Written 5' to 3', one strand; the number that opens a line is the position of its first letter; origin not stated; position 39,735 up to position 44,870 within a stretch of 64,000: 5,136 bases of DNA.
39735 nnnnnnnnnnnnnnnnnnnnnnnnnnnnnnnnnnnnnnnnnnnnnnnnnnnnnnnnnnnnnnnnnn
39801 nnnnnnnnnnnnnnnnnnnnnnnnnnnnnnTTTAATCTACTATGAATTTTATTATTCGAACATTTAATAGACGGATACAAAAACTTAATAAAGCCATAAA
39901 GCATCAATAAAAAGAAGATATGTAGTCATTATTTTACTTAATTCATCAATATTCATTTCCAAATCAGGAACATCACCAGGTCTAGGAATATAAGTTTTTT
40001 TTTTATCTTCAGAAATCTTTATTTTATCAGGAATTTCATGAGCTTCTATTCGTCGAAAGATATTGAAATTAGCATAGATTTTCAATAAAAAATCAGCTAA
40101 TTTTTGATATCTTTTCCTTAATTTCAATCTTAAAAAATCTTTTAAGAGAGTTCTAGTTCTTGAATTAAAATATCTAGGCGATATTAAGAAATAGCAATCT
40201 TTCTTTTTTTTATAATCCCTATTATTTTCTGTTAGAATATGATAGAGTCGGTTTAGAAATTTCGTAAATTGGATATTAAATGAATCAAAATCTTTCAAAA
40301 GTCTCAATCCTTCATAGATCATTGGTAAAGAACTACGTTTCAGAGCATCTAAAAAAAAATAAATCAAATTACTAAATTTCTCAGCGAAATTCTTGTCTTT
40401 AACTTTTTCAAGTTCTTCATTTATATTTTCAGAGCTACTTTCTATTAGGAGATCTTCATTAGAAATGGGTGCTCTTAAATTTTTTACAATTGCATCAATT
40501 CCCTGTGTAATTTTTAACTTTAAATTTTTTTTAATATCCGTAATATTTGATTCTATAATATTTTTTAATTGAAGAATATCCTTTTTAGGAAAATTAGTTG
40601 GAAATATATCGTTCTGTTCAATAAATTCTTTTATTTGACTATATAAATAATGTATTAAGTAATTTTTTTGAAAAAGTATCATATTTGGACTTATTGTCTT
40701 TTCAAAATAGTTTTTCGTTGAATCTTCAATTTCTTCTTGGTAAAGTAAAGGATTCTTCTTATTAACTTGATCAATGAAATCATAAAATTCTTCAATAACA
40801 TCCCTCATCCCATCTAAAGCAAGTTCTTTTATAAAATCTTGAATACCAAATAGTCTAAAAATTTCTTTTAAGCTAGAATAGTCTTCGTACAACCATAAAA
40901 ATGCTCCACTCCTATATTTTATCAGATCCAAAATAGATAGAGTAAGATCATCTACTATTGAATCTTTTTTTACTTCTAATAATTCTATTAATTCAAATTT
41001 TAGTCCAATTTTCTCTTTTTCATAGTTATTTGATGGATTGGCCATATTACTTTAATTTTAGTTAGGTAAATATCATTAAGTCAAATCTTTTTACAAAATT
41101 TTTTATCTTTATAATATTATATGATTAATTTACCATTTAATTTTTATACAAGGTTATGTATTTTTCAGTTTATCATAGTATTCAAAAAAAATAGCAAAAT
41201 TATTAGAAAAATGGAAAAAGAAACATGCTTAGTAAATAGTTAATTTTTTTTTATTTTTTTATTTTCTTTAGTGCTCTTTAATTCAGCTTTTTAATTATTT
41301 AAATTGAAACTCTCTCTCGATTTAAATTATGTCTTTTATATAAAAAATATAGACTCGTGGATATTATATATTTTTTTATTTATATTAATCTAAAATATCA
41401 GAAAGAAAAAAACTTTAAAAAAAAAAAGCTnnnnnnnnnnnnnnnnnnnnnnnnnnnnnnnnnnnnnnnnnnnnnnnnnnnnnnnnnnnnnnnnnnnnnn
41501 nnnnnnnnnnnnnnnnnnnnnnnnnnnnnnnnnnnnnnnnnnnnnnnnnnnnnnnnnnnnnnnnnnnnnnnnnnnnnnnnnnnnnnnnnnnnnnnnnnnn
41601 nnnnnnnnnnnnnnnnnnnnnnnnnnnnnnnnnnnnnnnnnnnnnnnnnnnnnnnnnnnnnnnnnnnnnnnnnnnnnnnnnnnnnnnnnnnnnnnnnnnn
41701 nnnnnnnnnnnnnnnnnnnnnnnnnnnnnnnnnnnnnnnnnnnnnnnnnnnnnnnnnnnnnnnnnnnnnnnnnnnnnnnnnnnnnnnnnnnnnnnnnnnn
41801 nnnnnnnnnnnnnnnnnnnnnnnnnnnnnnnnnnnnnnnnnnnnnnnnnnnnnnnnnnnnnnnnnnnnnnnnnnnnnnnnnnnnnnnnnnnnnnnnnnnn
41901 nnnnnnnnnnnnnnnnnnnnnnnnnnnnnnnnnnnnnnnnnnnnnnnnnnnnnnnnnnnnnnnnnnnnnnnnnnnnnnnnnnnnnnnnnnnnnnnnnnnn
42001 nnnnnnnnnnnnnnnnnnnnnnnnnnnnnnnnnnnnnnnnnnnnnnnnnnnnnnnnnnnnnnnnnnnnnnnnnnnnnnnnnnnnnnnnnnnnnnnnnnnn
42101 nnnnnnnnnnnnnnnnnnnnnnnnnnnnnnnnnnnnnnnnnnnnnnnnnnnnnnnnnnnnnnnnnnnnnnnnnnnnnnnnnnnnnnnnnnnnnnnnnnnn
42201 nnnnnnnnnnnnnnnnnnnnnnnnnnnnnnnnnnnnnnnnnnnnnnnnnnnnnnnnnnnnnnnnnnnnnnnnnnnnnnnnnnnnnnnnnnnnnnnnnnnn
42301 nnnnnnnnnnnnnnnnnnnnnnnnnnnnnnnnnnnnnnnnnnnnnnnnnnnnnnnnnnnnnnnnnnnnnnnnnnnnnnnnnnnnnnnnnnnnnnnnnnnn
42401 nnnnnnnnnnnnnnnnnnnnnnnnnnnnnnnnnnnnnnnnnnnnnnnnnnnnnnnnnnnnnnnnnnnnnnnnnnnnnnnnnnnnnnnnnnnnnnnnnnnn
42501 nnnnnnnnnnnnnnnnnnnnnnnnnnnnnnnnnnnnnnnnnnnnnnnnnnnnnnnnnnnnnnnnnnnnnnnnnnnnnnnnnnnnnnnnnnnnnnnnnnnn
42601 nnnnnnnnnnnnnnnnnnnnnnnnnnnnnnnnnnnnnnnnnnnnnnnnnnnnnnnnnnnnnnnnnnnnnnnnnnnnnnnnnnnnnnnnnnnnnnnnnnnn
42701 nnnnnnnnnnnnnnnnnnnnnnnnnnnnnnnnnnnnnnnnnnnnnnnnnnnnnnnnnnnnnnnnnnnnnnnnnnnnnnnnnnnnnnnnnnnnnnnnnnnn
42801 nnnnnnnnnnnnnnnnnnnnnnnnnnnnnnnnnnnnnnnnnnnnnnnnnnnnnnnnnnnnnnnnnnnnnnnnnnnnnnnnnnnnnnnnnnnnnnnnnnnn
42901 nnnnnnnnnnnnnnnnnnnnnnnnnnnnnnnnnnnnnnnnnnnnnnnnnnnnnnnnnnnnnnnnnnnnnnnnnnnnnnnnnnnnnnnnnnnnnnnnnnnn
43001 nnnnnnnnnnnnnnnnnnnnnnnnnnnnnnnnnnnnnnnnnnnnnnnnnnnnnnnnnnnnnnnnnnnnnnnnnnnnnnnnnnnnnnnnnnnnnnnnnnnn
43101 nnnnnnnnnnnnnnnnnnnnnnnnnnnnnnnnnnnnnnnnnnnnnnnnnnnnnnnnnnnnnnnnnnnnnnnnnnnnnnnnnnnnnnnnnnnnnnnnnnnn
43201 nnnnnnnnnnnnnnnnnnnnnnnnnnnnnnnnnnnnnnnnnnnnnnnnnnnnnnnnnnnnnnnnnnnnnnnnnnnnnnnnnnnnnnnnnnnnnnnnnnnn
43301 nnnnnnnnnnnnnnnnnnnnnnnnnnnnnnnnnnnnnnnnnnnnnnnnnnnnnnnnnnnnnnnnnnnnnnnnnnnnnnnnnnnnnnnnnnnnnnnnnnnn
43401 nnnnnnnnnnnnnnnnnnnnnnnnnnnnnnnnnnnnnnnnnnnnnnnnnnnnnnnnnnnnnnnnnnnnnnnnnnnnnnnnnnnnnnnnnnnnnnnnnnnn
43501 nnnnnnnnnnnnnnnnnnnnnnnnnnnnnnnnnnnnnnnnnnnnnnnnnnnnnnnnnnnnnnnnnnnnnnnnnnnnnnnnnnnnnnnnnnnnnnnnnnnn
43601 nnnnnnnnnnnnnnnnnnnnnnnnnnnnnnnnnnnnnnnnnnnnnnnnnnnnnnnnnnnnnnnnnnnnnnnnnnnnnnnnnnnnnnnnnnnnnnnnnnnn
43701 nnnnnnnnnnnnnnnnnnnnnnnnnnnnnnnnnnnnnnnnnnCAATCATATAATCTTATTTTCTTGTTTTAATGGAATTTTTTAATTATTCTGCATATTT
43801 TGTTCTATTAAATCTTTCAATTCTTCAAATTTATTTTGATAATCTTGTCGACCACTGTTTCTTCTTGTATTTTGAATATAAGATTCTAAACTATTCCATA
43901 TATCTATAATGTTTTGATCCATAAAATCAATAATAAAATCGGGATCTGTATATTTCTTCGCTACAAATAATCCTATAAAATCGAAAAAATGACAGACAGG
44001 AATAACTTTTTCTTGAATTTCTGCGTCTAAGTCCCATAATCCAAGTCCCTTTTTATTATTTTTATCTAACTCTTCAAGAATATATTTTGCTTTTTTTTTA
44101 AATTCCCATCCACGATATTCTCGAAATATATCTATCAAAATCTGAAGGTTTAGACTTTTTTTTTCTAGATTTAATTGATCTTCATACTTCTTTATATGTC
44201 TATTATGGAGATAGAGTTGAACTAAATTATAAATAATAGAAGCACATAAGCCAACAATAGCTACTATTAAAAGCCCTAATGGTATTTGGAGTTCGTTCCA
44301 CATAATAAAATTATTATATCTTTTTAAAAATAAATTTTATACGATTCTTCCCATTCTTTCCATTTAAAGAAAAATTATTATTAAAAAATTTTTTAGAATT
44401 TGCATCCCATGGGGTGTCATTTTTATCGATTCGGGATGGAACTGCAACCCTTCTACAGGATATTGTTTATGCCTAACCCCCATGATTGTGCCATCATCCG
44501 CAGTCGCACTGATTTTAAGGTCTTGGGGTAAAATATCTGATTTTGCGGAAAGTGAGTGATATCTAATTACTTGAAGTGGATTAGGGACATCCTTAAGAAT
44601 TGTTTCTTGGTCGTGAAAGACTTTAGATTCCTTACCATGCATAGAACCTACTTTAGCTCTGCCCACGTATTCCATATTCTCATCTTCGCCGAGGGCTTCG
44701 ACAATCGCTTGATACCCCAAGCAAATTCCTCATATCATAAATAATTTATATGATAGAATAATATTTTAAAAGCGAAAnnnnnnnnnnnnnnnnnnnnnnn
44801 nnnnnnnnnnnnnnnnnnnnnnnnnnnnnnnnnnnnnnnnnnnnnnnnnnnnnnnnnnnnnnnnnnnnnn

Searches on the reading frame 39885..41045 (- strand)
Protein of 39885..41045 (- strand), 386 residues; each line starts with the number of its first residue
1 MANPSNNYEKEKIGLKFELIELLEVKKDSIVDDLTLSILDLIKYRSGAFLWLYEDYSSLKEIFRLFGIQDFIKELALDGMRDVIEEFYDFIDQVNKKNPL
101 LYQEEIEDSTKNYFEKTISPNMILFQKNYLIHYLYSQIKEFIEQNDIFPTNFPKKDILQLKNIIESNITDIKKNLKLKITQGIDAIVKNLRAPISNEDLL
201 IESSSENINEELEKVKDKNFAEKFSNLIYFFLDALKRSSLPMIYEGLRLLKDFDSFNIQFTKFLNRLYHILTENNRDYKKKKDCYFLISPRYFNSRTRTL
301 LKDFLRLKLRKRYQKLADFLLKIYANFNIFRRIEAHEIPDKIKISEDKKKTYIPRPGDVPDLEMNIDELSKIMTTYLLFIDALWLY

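Call 13: search_protein_families(library=pfam, proteins=[window:39885-41045:-], max_evalue=0.01)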
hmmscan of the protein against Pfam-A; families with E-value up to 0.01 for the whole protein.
window:39885-41045:- (386 aa): 0 families

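Call 33: search_protein_families(library=padloc, proteins=[window:39885-41045:-], max_evalue=0.001)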
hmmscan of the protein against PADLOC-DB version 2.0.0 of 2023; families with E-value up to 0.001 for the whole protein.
window:39885-41045:- (386 aa): 0 families

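Call 57: search_protein_families(library=phrogs, proteins=[window:39885-41045:-], max_evalue=0.01)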
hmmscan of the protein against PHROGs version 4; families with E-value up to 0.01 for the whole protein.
window:39885-41045:- (386 aa): 0 families

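Call 58: search_protein_families(library=ncbifam, proteins=[window:39885-41045:-], max_evalue=0.01)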
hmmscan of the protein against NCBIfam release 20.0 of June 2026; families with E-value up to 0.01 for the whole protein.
window:39885-41045:- (386 aa): 0 families

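Call 66: search_solved_structures(query=window:39885-41045:-, max_evalue=1)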
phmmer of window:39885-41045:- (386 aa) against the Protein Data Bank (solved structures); distinct sequences matched with E-value up to 1: 1.
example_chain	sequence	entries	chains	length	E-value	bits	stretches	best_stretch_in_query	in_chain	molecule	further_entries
5fyw_X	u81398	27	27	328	0.24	13.9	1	10-142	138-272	TRANSCRIPTION INITIATION FACTOR IIE SUBUNIT BETA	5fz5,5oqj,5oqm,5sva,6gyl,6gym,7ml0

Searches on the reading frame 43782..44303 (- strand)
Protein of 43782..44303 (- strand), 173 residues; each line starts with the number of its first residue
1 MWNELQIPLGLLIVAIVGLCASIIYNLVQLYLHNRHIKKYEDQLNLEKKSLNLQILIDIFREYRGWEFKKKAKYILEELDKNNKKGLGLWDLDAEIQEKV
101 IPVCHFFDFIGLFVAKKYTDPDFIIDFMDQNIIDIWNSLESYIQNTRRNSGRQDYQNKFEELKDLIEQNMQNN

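Call 13: search_protein_families(library=pfam, proteins=[window:43782-44303:-], max_evalue=0.01)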
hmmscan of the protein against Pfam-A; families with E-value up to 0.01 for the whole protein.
window:43782-44303:- (173 aa): 1 family
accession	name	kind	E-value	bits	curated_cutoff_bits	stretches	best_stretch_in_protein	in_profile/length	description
PF15956.11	DUF4760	-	5.7e-14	52.9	25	1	19-162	4-137/141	Domain of unknown function (DUF4760)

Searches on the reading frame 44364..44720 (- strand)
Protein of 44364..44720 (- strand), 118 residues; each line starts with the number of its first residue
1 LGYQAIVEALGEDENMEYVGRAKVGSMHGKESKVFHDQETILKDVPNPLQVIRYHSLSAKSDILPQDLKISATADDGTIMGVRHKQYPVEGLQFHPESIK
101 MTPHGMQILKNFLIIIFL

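Call 13: search_protein_families(library=pfam, proteins=[window:44364-44720:-], max_evalue=0.01)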
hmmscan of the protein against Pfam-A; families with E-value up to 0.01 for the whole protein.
window:44364-44720:- (118 aa): 2 families
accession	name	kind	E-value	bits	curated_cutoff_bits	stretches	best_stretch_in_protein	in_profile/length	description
PF00117.34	GATase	-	6.1e-29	101.5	22.8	1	1-114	80-188/190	Glutamine amidotransferase class-I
PF07722.19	Peptidase_C26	-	4.6e-07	30.2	20.5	1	14-97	135-219/219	Peptidase C26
